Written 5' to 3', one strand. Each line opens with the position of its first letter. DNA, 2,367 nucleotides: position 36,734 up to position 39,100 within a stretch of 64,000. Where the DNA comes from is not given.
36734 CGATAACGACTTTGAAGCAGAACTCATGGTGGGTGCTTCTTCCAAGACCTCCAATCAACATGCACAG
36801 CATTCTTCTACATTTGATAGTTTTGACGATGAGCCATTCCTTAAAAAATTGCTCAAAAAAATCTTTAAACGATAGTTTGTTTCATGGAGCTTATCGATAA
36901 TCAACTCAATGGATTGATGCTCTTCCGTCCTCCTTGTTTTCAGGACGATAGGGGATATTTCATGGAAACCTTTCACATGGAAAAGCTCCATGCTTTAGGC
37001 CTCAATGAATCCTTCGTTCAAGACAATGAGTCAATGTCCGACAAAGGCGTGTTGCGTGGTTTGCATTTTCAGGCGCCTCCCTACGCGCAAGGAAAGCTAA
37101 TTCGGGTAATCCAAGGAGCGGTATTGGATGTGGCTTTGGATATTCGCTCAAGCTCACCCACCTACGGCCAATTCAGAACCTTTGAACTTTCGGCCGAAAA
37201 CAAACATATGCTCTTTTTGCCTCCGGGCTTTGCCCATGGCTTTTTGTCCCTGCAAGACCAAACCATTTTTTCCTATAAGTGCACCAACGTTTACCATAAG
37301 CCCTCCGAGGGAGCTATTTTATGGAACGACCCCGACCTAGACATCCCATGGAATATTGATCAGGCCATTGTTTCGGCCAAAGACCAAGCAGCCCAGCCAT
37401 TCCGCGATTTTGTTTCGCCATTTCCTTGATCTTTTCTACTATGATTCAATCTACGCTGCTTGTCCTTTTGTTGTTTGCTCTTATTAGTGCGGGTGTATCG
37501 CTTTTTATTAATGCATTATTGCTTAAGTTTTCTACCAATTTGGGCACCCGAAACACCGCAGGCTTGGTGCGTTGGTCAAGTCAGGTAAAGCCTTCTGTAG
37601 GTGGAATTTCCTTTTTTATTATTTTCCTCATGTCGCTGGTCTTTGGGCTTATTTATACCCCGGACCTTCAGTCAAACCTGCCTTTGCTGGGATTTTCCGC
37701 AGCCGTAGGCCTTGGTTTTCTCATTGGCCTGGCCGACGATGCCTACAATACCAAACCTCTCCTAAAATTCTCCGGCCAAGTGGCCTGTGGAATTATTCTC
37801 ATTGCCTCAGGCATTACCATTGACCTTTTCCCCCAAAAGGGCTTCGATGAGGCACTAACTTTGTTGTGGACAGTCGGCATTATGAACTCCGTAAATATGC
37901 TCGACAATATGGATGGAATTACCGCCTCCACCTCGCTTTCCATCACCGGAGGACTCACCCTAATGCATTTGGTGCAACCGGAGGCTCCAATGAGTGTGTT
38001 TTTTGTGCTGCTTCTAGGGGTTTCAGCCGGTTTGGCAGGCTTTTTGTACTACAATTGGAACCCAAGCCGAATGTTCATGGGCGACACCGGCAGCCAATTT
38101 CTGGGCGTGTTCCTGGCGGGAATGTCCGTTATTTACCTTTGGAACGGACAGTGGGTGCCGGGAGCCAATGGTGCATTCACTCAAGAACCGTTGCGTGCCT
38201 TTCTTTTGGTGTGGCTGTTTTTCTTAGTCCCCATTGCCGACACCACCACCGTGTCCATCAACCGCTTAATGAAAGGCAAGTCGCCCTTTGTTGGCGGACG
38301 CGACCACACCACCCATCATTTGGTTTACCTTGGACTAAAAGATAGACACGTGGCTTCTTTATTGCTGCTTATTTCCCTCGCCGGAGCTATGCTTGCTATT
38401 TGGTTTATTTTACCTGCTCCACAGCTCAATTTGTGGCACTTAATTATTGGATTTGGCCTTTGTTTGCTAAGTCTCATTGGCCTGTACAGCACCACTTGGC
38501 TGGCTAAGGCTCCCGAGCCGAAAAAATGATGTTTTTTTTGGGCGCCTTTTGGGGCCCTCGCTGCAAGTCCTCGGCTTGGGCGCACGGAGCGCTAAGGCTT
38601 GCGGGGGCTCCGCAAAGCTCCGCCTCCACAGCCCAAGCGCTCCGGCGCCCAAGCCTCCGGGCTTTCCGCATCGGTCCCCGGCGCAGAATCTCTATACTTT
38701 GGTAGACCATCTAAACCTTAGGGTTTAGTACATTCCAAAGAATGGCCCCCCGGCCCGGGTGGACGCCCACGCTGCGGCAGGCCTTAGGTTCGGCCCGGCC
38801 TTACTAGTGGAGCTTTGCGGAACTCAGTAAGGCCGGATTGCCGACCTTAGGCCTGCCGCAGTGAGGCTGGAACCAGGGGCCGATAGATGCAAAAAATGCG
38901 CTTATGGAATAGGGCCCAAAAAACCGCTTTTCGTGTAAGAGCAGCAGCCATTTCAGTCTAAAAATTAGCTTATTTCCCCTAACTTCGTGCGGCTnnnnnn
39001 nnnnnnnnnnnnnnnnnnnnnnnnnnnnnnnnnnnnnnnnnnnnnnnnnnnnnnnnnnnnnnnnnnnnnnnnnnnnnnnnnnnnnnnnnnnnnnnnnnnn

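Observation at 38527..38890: Dispersed GC-rich long imperfect palindromes with compensatory substitutions between copies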

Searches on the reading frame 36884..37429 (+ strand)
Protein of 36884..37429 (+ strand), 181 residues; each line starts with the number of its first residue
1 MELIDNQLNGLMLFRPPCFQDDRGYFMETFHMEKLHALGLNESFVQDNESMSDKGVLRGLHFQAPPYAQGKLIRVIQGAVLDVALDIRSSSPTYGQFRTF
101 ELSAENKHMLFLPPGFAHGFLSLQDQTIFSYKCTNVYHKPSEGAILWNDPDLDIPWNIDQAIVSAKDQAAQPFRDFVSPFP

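Call 93: search_protein_families(library=pfam, proteins=[window:36884-37429:+], max_evalue=0.001)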
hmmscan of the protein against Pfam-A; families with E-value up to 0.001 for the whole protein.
window:36884-37429:+ (181 aa): 1 family
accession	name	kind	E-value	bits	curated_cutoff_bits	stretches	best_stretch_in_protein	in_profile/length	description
PF00908.23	dTDP_sugar_isom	-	8.2e-69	231.1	27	1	7-174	3-167/168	dTDP-4-dehydrorhamnose 3,5-epimerase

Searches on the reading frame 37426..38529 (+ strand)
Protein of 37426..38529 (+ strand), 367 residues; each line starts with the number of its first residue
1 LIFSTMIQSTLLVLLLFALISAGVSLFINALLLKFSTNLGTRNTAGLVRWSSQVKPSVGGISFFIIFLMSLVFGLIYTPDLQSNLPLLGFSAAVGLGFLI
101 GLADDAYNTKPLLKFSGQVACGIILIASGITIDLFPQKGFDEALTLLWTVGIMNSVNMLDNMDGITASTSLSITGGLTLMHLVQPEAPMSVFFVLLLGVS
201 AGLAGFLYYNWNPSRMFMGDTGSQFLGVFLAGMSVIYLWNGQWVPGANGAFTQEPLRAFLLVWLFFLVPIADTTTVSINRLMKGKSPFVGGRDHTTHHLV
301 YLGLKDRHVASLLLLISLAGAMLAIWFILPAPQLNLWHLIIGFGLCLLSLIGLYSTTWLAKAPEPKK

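Call 49: search_protein_families(library=pfam, proteins=[window:37426-38529:+], max_evalue=0.001)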
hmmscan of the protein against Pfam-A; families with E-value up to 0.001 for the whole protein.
window:37426-38529:+ (367 aa): 1 family
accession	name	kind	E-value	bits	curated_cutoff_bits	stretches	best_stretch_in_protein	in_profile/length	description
PF00953.26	Glycos_transf_4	-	8.5e-28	97.8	27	1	89-236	3-158/160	Glycosyl transferase family 4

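Call 70: find_related_loci(query=window:37426-38526:+, collection=metagenome_contigs, flank=3000)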
Query window:37426-38526:+ (367 aa) in metagenome_contigs; peptide patterns used: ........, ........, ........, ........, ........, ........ (x = any residue, [..] = any of these).
600 stretches matched a pattern (row limit reached: there are more); 550 encode a relative of the query (tblastn E <= 1e-3); the best 80 are kept; 80 distinct loci.
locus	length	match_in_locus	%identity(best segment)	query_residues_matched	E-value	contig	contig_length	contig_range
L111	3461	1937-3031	90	3-367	0e+0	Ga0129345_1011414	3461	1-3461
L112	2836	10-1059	51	15-365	4e-112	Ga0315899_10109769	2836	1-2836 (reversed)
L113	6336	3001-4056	55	16-366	4e-106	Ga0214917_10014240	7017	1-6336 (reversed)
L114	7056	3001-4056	55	16-366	6e-106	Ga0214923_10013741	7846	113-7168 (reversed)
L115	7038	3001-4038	53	16-364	2e-105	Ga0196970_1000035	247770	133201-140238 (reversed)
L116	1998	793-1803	51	25-366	2e-110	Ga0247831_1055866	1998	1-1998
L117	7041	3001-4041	55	12-357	5e-104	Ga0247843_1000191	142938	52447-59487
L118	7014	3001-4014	54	25-367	8e-108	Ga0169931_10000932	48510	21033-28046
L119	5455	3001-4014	52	24-366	1e-100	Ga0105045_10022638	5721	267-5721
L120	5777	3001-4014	53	24-366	7e-100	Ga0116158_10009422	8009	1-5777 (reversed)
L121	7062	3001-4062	50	9-367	2e-99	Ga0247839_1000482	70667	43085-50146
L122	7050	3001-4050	50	17-365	1e-97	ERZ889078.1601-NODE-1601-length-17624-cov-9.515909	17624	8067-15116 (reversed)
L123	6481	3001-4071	46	3-364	2e-96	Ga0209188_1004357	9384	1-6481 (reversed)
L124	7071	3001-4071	46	3-364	2e-96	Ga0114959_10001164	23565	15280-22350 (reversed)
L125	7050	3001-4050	49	17-365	5e-96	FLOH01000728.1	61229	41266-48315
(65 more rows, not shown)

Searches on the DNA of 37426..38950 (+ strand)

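Call 22: search_rna_families(source=window, start=38450, end=38950, threshold=evalue, max_evalue=10, show_alignments=2)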
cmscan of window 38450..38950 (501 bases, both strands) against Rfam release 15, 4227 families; matches with E-value up to 10: 21.
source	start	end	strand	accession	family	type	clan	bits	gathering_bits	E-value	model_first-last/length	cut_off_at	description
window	38574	38654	-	RF03703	mir-3622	Gene; miRNA;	-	28.8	78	0.0036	1-84/84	no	mir-3622 microRNA precursor family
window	38877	38917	+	RF00159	snoZ168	Gene; snRNA; snoRNA; CD-box;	-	25.7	36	0.004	1-82/82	no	Small nucleolar RNA Z168/Z174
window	38566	38663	-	RF00981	mir-939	Gene; miRNA;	-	24.2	84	0.066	1-82/82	no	mir-939 microRNA precursor family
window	38571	38655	-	RF03801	mir-7143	Gene; miRNA;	-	21.2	90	0.079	1-61/61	no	mir-7143 microRNA precursor family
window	38574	38654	-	RF01897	mir-188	Gene; miRNA;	-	20.9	72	0.15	1-84/84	no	mir-188 microRNA precursor family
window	38594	38652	+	RF00520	ybhL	Cis-reg; leader;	-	19.7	50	0.78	1-73/73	no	ybhL leader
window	38559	38670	+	RF03458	mir-766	Gene; miRNA;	-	19.4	110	0.11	1-108/108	no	mir-766 microRNA precursor family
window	38577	38656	-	RF02007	mir-1237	Gene; miRNA;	-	18.3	65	5.9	1-102/102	no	mir-1237 microRNA precursor family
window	38583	38648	-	RF03620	mir-1233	Gene; miRNA;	-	17.9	87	2.2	1-82/82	no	mir-1233 microRNA precursor family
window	38532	38688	-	RF04168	MIR839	Gene; miRNA;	-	17.8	200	0.38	1-267/267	no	MIR839 microRNA precursor family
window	38772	38862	+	RF04224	mir-9229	Gene; miRNA;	-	16.9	71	1.7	1-76/76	no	mir-9229 microRNA precursor family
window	38791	38840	-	RF04117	MIR5200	Gene; miRNA;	-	15.8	70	3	1-92/92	no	MIR5200 microRNA precursor family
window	38568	38661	+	RF03191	mir-1913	Gene; miRNA;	-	14.9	105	6.2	1-80/80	no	mir-1913 microRNA precursor family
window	38507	38553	+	RF03528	mir-1264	Gene; miRNA;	-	14.4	79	7.1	1-67/67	no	mir-1264 microRNA precursor family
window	38554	38742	+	RF02177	SMCR2_1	Gene; lncRNA;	-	14.3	50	2.8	1-159/159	no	Smith-Magenis syndrome chromosome region, candidate 2 conserved region 1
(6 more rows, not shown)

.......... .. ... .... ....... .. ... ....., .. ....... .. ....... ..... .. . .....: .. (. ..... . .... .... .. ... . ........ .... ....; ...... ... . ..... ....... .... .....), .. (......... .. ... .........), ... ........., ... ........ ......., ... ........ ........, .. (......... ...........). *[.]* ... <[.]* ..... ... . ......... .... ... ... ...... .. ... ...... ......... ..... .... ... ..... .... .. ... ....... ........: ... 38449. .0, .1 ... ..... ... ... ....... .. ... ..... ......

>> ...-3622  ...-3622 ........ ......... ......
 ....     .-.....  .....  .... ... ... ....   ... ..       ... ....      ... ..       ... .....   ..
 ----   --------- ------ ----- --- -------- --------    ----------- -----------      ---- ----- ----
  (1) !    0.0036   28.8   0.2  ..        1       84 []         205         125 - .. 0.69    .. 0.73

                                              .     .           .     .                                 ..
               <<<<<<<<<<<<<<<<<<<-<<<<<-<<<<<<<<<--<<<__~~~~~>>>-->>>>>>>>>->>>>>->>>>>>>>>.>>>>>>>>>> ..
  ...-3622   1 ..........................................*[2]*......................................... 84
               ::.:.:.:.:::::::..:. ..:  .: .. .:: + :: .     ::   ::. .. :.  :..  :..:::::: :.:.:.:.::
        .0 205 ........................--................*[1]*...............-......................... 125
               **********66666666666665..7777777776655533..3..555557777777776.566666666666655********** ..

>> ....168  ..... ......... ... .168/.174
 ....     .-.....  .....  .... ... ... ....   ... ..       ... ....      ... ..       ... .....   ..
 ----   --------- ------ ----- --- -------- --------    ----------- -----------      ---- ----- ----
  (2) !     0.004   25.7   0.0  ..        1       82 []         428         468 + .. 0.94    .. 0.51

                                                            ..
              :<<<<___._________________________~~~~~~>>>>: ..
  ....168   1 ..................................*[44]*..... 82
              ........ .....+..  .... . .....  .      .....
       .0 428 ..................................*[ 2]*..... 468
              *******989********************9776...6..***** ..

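Call 71: search_with_rna_model(model_id=R1, sources=[L105, L106, L107, L108, L109, L110, L111, L112, L113, L114, L115, L116, L117, L118, L119, L120, L121, L122, L123, L124, L125, L126, L127, L128, L129, L130, L131, L132, L133, L134, L135, L136, L137, L138, L139, L140, L141, L142, L143, L144, L145, L146, L147, L148, L149, L150, L151, L152, L153, L154, L155, L156, L157, L158, L159, L160, L161, L162, L163, L164, L165, L166, L167, L168, L169, L170, L171, L172, L173, L174, L175, L176, L177, L178, L179, L180, L181, L182, L183, L184, L185, L186, L187, L188, L189, L190], max_evalue=0.01)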
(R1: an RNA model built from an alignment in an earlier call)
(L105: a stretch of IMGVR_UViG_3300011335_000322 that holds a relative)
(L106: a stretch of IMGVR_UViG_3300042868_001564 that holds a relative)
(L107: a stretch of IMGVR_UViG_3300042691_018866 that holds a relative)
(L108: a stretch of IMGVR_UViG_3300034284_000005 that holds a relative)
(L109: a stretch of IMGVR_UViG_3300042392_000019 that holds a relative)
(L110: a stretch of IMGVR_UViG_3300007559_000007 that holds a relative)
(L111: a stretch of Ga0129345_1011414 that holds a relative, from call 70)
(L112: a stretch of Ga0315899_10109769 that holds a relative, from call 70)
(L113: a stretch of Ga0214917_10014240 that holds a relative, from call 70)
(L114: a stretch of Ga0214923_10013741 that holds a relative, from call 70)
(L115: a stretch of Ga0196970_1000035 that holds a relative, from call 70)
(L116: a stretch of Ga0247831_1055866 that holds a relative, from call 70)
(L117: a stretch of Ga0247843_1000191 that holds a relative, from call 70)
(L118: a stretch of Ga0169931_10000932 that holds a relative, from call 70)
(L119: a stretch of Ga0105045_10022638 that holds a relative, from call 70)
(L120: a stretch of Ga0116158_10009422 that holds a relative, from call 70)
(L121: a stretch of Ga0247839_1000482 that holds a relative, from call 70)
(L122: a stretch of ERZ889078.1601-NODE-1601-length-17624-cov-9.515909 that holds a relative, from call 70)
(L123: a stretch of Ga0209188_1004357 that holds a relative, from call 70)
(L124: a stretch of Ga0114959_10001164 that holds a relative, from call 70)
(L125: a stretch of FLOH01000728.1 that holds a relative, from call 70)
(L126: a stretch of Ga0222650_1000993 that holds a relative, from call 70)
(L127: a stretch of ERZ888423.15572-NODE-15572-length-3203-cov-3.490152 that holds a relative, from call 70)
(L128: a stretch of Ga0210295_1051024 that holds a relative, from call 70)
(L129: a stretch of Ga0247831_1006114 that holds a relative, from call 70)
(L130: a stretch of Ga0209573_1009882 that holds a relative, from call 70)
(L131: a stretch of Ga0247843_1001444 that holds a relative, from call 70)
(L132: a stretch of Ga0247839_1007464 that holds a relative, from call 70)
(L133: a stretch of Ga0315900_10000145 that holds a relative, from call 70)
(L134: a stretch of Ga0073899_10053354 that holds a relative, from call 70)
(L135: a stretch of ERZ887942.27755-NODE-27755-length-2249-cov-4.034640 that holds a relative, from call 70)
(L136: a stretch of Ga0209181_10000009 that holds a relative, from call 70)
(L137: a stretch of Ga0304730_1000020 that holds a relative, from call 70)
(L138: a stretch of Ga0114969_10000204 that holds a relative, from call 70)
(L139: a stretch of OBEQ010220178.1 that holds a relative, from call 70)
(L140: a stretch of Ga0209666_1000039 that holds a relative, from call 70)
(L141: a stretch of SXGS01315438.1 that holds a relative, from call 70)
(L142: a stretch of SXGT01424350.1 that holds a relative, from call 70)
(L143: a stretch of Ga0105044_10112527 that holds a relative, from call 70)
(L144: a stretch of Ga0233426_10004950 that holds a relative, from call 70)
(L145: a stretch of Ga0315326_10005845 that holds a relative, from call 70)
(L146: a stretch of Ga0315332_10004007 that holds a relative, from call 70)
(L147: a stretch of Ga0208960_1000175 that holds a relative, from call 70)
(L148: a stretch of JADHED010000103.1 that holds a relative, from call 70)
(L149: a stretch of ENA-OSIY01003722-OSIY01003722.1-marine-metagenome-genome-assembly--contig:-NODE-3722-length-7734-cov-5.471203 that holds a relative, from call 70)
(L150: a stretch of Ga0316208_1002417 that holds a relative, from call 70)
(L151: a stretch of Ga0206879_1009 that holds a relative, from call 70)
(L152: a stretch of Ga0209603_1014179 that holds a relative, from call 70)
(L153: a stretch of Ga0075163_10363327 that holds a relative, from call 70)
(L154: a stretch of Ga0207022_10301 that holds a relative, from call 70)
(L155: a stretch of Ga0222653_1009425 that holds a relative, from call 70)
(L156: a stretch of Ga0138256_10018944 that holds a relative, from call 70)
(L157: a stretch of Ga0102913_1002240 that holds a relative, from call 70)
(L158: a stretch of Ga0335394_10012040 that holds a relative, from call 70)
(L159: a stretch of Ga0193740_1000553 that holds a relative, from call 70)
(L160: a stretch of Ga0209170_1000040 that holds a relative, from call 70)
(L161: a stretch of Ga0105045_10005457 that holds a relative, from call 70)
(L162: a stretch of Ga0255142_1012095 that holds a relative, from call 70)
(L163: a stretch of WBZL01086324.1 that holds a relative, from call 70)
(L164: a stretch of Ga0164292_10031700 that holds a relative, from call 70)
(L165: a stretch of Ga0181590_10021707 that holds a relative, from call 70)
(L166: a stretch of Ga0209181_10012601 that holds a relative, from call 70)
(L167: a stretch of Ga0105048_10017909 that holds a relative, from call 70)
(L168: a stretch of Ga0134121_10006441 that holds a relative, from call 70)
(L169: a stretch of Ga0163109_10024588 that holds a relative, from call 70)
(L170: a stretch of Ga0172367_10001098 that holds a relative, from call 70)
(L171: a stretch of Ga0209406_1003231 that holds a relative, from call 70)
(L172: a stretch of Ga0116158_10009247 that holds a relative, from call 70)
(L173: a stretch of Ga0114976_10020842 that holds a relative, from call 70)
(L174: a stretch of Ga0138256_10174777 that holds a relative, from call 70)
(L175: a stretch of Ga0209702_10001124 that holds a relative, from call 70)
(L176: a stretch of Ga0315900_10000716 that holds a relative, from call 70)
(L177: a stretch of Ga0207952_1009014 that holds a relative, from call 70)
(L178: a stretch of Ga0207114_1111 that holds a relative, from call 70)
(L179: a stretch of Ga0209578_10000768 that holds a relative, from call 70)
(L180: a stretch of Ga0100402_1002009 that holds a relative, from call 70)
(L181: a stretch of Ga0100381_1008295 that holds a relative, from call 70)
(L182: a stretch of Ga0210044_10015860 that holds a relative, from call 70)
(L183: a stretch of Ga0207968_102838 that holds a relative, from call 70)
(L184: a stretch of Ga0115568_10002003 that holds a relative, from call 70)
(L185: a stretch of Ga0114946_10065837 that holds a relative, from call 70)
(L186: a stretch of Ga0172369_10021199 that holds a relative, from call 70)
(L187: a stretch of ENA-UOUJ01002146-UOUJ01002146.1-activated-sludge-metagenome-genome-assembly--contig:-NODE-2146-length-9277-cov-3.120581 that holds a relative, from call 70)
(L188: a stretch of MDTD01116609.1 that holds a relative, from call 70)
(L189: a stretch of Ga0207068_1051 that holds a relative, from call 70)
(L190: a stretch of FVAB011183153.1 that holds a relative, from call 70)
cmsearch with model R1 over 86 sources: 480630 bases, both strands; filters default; matches with E-value up to 0.01: 1.
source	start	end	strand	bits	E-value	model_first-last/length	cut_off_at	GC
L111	3036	3199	+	122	5.1e-31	1-164/164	no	0.64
